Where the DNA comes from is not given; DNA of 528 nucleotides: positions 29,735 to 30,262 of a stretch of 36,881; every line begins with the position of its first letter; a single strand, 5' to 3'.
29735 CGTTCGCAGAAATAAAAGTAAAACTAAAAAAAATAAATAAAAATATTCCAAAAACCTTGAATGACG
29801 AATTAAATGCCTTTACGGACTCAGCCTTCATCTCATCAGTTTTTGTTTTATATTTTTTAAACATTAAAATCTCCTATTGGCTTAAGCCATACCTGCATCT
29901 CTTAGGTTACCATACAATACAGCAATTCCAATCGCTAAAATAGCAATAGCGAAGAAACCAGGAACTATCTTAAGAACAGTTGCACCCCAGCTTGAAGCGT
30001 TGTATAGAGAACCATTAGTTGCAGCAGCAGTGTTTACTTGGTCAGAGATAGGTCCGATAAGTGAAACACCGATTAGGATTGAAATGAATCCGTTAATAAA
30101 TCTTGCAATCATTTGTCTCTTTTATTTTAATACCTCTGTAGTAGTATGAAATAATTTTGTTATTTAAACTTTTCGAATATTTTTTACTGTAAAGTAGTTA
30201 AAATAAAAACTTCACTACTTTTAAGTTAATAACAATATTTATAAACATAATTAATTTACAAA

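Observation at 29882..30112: Capsid-like 76-aa double-helix hydrophobic protein with no tailed-virus hallmarks: candidate new spindle-type archaeal virus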

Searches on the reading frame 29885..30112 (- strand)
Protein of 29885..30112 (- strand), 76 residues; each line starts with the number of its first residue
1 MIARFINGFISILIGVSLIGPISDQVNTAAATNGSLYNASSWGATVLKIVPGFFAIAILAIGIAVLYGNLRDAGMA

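Call 9: search_protein_families(library=pfam, max_evalue=0.05, proteins=[window:29885-30112:-])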
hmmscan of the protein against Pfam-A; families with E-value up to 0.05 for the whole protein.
seq(76 aa): 0 families

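Call 10: search_protein_families(library=phrogs, max_evalue=0.05, proteins=[window:29885-30112:-])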
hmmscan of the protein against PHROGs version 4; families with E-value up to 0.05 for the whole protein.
seq(76 aa): 2 families
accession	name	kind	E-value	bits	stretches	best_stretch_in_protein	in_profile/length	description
phrog_11172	-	head and packaging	1.2e-05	26.3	1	4-67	71-132/137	virion structural protein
phrog_5402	-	head and packaging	2.5e-05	25.5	1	4-67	8-87/92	virion structural protein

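Call 12: find_homologous_proteins(query=window:29885-30112:-, max_evalue=0.01)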
Query seq(76 aa) (76 aa): 843 proteins with E <= 0.01 among 845 candidates; the best 120 are listed.
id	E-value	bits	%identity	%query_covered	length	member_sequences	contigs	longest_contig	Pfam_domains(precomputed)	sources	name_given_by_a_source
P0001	1.7e-38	147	99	100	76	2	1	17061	-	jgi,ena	-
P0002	2.3e-38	147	99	100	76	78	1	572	-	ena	-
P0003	2.8e-38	146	99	100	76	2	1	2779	-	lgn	-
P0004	4.6e-38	146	95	100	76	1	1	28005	-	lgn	-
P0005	5.6e-38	146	99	100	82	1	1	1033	-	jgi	-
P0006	1.8e-37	144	97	100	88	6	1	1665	-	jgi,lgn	-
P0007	4.6e-37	143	96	100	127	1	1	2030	-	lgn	-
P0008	8.1e-37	142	93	100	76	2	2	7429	-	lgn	-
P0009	8.2e-37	142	91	100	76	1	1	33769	-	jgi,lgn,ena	jgi:hypothetical protein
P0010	7.5e-36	139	93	100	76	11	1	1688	-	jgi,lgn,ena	-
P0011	1.4e-35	138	93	100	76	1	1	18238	-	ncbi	-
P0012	1.6e-35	138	89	100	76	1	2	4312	-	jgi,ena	-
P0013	1.5e-34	135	92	100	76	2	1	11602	-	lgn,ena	-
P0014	1.9e-34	134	91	100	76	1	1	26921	-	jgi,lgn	jgi:hypothetical protein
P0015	4.3e-34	133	89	100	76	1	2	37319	-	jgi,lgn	jgi:hypothetical protein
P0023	2.6e-29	118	79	99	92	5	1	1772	-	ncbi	-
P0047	3.9e-28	114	73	99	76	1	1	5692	-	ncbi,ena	-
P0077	3.3e-27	111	73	99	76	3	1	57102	-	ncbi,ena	-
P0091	7.4e-27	110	75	99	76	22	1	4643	-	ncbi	-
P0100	1.2e-26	110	76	99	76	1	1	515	-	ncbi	-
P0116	3.0e-26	108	69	99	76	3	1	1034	-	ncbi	-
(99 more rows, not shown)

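Call 13: search_dna_similar(query=window:29885-30112:-, collection=phages, mode=protein, max_evalue=10, max_rows=30)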
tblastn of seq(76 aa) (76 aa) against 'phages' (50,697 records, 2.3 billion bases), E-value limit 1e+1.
No match.

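Call 14: find_related_loci(query=window:29885-30112:-, collection=genome_contigs, flank=10000)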
Query seq(76 aa) (76 aa) in genome_contigs; peptide patterns used: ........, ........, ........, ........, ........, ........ (x = any residue, [..] = any of these).
600 stretches matched a pattern (row limit reached: there are more); 1 encode a relative of the query (tblastn E <= 1e-3); 1 distinct loci.
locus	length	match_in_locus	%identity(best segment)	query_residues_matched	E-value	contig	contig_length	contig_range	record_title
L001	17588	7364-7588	72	1-75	1e-33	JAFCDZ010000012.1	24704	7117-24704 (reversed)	Candidatus Pacearchaeota archaeon isolate Meg22_1012_Bin_191 Meg22_1012_Bin_191_scaffold_8052, whole genome shotgun sequ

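Call 15: find_related_loci(query=window:29885-30112:-, collection=viral_contigs, flank=10000)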
Query seq(76 aa) (76 aa) in viral_contigs; peptide patterns used: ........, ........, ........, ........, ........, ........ (x = any residue, [..] = any of these).
22 stretches matched a pattern; 3 encode a relative of the query (tblastn E <= 1e-3); 3 distinct loci.
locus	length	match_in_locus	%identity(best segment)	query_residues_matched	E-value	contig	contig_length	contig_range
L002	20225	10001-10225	76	1-75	2e-34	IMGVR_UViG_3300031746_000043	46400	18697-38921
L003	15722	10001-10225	69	1-75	6e-32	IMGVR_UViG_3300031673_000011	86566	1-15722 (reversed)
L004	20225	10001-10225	68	1-75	1e-28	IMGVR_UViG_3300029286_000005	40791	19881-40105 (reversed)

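Call 34: find_encoding_contigs(protein=window:29885-30112:-, flank=10000, max_places=6)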
Protein seq(76 aa) (76 aa): 8 contigs read that carry it; 6 places shown.
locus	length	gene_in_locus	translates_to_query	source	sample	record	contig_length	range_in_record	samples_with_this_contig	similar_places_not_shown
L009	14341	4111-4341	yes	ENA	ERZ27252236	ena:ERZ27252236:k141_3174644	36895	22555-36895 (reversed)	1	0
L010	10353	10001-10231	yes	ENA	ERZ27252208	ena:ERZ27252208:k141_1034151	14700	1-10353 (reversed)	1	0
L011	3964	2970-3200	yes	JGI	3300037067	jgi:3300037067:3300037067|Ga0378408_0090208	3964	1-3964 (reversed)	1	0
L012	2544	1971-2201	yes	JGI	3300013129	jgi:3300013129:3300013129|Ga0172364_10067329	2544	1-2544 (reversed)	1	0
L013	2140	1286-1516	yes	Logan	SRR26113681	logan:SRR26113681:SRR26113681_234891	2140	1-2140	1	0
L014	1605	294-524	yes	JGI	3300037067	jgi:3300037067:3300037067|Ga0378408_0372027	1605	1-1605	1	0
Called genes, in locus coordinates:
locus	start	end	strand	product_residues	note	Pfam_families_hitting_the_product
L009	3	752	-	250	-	?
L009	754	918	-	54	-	-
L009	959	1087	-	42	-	-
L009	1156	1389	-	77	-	-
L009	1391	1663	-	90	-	-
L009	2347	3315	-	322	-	-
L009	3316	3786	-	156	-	-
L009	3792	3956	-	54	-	-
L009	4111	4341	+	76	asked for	-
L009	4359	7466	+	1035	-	-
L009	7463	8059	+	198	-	-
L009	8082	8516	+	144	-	-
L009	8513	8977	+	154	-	-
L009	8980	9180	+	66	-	-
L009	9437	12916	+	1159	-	-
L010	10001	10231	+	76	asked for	-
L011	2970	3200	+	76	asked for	-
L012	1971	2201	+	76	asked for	-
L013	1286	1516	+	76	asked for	-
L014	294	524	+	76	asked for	-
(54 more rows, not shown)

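Call 35: find_encoding_contigs(protein=P0077, flank=10000, max_places=4)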
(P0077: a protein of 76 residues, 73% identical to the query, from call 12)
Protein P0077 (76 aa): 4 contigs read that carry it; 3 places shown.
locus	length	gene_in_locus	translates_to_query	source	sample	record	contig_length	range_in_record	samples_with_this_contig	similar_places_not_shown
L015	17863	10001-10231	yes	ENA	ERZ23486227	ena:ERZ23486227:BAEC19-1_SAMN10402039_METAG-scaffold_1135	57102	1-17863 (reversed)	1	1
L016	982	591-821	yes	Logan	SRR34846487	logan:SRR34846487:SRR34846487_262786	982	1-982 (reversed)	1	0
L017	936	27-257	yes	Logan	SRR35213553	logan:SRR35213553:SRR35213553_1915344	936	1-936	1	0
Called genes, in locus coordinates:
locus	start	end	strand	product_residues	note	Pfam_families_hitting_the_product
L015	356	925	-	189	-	-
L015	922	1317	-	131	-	-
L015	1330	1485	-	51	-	-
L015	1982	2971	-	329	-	-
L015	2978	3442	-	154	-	-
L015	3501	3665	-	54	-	-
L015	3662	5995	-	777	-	-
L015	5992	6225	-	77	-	-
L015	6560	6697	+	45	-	-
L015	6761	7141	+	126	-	-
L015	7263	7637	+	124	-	-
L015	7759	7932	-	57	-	PF13031:DUF3892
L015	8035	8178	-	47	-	-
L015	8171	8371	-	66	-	-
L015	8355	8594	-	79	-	-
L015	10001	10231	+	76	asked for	-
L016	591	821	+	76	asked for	-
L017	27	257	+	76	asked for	-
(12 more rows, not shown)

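Call 41: search_solved_structures(query=A1, max_evalue=10, show_alignments=3)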
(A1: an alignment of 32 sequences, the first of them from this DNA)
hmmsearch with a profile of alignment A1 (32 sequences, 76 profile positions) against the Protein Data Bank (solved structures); distinct sequences matched with E-value up to 10: 4.
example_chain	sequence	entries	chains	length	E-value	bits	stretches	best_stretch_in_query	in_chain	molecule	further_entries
7xdi_A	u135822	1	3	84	0.00043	23.7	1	4-69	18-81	VP1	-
7rug_A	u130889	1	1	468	0.055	16.9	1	5-68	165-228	Serine incorporator 3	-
7ru6_A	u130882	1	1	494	0.058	16.8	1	5-68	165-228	Serine incorporator 3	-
36qu_c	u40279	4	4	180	0.27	14.7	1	35-66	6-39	V-type proton ATPase subunit c''1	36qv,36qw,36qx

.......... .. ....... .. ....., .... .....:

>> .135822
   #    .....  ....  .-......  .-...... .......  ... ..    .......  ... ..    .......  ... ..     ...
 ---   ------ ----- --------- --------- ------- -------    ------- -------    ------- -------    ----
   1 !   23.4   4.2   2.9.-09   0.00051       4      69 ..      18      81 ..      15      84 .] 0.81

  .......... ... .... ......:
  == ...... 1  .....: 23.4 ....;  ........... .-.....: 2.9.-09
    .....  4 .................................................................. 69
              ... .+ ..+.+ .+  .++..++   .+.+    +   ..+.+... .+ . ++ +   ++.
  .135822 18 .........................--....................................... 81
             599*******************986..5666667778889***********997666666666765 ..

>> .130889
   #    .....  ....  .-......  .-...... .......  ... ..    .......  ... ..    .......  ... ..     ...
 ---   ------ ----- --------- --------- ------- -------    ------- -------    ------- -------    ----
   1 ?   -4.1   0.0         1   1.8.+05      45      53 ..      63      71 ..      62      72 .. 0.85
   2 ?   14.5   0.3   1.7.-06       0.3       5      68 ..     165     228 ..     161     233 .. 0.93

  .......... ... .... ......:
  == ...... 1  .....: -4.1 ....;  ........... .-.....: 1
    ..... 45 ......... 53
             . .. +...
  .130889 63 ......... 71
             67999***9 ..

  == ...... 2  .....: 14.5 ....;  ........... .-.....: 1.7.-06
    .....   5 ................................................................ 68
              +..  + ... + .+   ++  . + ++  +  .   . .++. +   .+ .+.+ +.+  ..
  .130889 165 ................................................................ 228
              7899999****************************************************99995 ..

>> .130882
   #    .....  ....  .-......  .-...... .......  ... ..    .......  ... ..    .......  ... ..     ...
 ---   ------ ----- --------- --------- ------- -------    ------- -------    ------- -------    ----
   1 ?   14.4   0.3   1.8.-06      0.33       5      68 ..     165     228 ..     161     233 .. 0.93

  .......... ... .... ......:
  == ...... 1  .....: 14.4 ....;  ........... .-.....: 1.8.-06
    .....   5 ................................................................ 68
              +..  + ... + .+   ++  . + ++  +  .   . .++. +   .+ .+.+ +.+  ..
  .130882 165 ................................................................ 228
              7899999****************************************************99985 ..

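Call 49: predict_structure(alignment_id=A1)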
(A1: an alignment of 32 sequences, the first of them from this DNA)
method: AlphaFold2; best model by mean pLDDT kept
length: 76 residues; sequences in the alignment: 32
mean_pLDDT: 86.5   pTM: 0.62
mean pLDDT of the five models: 86.5, 83.6, 79.0, 68.3, 64.5
residues with pLDDT >= 90: 26; 70-90: 46; 50-70: 4; < 50: 0
segments of 3 or more residues with pLDDT < 50: none
pLDDT, mean of each block of 10 residues (from residue 1): 86 89 86 76 86 91 91 85
secondary structure, 60 per line:
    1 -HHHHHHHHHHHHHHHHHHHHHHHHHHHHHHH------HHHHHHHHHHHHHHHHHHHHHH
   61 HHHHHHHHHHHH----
elements in order: H2-32 H39-72

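Call 52: search_protein_representatives(alignment_id=A1)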
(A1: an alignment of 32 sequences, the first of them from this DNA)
Query: 32 sequences, 76 profile positions. Proteins with E-value up to 0.001 (for the whole library): 404; up to 1e-10: 83; up to 1e-30: 2. The best 150 are listed.
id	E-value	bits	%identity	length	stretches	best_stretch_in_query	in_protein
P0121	9.1e-32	125.2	-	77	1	1-76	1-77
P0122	1.8e-31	124.3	-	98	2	23-76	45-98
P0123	1.1e-27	112.1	-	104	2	23-76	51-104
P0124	2.6e-26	107.7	-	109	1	1-75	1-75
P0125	8.3e-26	106.1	-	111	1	1-76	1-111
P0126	6.4e-25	103.3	-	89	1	1-75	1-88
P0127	1.6e-23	98.8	-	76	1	1-76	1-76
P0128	2.4e-22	95.0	-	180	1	1-75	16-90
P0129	6.2e-22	93.7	-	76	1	1-76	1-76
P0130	1.1e-21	92.9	-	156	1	2-72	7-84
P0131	2.1e-21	92.0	-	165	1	13-66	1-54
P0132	4.0e-21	91.1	-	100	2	26-75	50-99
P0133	6.0e-21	90.5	-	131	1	1-75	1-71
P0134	2.6e-19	85.3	-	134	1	3-76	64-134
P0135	4.3e-19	84.6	-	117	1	1-75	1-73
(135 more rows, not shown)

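Call 55: fold_search(model_id=the predicted structure, library=pdb)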
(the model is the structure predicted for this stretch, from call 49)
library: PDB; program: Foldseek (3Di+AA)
matches with E <= 10: 79; with E <= 0.001: 0
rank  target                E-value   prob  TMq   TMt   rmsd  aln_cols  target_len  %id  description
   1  4jq5_E                1.0e+00  0.60  0.58  0.53   3.4        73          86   18  Crystal structure of the human Nup49CCS2+3* coiled-coil segment (released 2014-09-24)
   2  6yj4_d                1.9e+00  0.41  0.52  0.57   3.9        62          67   13  Structure of Yarrowia lipolytica complex I at 2.7 A (released 2020-08-12)
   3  4jq5_A                2.0e+00  0.41  0.58  0.54   3.2        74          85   18  Crystal structure of the human Nup49CCS2+3* coiled-coil segment (released 2014-09-24)
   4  8b6f_BZ               2.2e+00  0.28  0.42  0.33   5.6        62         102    8  Cryo-EM structure of NADH:ubiquinone oxidoreductase (complex-I) from respiratory supercomplex of Tetrahymena thermoph (released 2023-03-29)
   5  8ud1_1d               2.2e+00  0.14  0.34  0.24   6.1        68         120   12  High resolution in-situ structure of complex I in respiratory supercomplex (composite) (released 2024-06-19)
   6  6rh7_A                2.5e+00  0.18  0.44  0.18   5.9        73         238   14  Revisiting pH-gated conformational switch. Complex HK853 mutant H260A -RR468 mutant D53A pH 7.5 (released 2020-02-19)
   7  6rh7_B                2.5e+00  0.16  0.43  0.18   6.0        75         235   13  Revisiting pH-gated conformational switch. Complex HK853 mutant H260A -RR468 mutant D53A pH 7.5 (released 2020-02-19)
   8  3dge_A                2.8e+00  0.15  0.44  0.18   6.0        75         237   13  Structure of a histidine kinase-response regulator complex reveals insights into Two-component signaling and a novel c (released 2009-07-07)
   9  6rfv_A                2.8e+00  0.11  0.36  0.17   6.1        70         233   14  Revisiting pH-gated conformational switch. Complex HK853-RR468 pH 7 (released 2020-02-19)
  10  3t98_B                3.0e+00  0.41  0.61  0.55   4.4        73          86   18  Molecular Architecture of the Transport Channel of the Nuclear Pore Complex: Nup54/Nup58 (released 2011-11-02)
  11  8zal_B                3.0e+00  0.16  0.42  0.14   4.9        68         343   15  EmrAB-TolC MFS-type tripartite multidrug efflux pump EA (released 2025-04-30)
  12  7v2h_g                3.0e+00  0.12  0.36  0.26   5.4        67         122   10  Active state complex I from DQ-NADH dataset (released 2022-03-02)
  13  5xtc_g                3.5e+00  0.12  0.35  0.25   6.0        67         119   16  Cryo-EM structure of human respiratory complex I transmembrane arm (released 2017-08-30)
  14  4jau                  3.7e+00  0.10  0.37  0.17   6.2        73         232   14  Structural basis of a rationally rewired protein-protein interface (HK853mutant A268V, A271G, T275M, V294T and D297E) (released 2013-09-04)
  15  4jav_B                3.7e+00  0.09  0.36  0.15   6.8        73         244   12  Structural basis of a rationally rewired protein-protein interface (HK853wt and RR468mutant V13P, L14I, I17M and N21V) (released 2013-09-04)
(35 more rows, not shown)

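Call 56: fold_search(model_id=the predicted structure, library=viral)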
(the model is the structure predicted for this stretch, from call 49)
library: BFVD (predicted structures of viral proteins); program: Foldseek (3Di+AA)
matches with E <= 10: 259; with E <= 0.001: 0
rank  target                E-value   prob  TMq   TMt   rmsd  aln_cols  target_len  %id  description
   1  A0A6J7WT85            5.0e-01  0.66  0.51  0.53   4.0        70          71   17  Uncharacterized protein [uncultured Caudovirales phage]
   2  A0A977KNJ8            9.8e-01  0.63  0.53  0.35   3.1        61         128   13  Membrane protein [Arthrobacter phage Shambre1]
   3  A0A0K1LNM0            9.8e-01  0.44  0.45  0.32   5.8        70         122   20  Uncharacterized protein [Citrobacter phage Merlin]
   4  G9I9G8                1.2e+00  0.20  0.36  0.32   9.1        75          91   19  (no name in the UniProt tables at hand)
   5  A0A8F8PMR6            1.3e+00  0.23  0.45  0.42   7.7        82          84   12  Transmembrane protein [Clandestinovirus]
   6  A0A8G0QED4            1.4e+00  0.18  0.39  0.22   5.4        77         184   16  VP12 [Eyach virus]
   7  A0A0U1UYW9            1.6e+00  0.25  0.44  0.41  14.3        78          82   13  Uncharacterized protein [BtRf-AlphaCoV/HuB2013]
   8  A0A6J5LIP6            1.7e+00  0.82  0.77  0.41   1.8        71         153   13  Uncharacterized protein [uncultured Caudovirales phage]
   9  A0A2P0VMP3            1.7e+00  0.25  0.44  0.18   4.2        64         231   16  Uncharacterized protein [Tetraselmis virus 1]
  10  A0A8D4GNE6            1.8e+00  0.14  0.34  0.37   5.4        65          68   12  (no name in the UniProt tables at hand)
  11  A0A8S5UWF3            1.9e+00  0.38  0.51  0.55   4.7        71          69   11  Uncharacterized protein [Podoviridae sp. ctLPy3]
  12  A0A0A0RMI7            1.9e+00  0.33  0.56  0.59   3.7        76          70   14  Uncharacterized protein [Bacillus phage Mater]
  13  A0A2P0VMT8            2.2e+00  0.18  0.40  0.42   6.9        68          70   16  Uncharacterized protein [Tetraselmis virus 1]
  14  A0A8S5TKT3            2.2e+00  0.16  0.40  0.34   6.7        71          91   14  Uncharacterized protein [Siphoviridae sp. ctwQT14]
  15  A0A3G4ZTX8            2.5e+00  0.44  0.61  0.59   3.6        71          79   14  Uncharacterized protein [Edafosvirus sp.]
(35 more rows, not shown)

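Call 84: list_cluster_members(proteins=[P0011, P0023, P0047, P0077, P0091, P0100, P0116, P0281, P0312, P0381])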
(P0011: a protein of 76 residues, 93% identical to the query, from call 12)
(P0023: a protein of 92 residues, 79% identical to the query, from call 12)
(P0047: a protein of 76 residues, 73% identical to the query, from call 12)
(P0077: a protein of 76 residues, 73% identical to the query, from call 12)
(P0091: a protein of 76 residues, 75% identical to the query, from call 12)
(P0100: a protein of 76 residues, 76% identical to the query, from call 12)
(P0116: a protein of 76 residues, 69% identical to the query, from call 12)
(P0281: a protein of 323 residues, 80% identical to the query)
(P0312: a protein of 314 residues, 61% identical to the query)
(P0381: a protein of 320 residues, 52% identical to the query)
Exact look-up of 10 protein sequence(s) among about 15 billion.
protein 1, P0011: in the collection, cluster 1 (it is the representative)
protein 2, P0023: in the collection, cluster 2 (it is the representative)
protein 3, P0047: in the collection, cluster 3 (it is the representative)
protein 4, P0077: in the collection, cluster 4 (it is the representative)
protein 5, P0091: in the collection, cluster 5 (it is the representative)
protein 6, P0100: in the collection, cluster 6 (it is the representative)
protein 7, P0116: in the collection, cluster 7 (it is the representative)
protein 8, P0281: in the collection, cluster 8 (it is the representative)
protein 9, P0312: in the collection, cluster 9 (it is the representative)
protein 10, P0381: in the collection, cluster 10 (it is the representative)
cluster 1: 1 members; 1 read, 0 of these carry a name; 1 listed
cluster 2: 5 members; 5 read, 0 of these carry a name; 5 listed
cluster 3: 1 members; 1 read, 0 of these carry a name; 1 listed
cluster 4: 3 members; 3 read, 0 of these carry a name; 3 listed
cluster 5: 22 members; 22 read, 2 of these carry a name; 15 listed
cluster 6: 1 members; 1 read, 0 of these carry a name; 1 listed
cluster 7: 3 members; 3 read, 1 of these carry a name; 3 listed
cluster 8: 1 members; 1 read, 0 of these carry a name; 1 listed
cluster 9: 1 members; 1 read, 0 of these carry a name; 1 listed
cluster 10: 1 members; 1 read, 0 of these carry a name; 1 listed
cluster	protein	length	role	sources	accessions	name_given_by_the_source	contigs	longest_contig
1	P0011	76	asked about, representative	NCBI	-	-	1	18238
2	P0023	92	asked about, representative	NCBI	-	-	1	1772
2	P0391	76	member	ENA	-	-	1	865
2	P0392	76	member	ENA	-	-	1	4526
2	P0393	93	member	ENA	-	-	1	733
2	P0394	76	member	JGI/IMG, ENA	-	-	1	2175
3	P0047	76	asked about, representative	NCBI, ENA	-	-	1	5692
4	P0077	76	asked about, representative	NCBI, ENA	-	-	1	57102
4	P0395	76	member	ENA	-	-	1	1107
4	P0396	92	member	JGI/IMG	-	-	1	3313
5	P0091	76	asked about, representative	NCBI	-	-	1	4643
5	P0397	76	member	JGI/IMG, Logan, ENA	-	hypothetical protein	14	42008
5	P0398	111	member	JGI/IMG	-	hypothetical protein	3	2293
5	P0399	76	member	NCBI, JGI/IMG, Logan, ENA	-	-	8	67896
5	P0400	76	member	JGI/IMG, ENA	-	-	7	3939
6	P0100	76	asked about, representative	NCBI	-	-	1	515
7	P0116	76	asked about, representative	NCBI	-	-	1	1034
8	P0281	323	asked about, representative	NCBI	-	-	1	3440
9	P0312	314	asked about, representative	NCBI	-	-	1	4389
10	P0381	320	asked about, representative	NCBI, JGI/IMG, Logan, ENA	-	-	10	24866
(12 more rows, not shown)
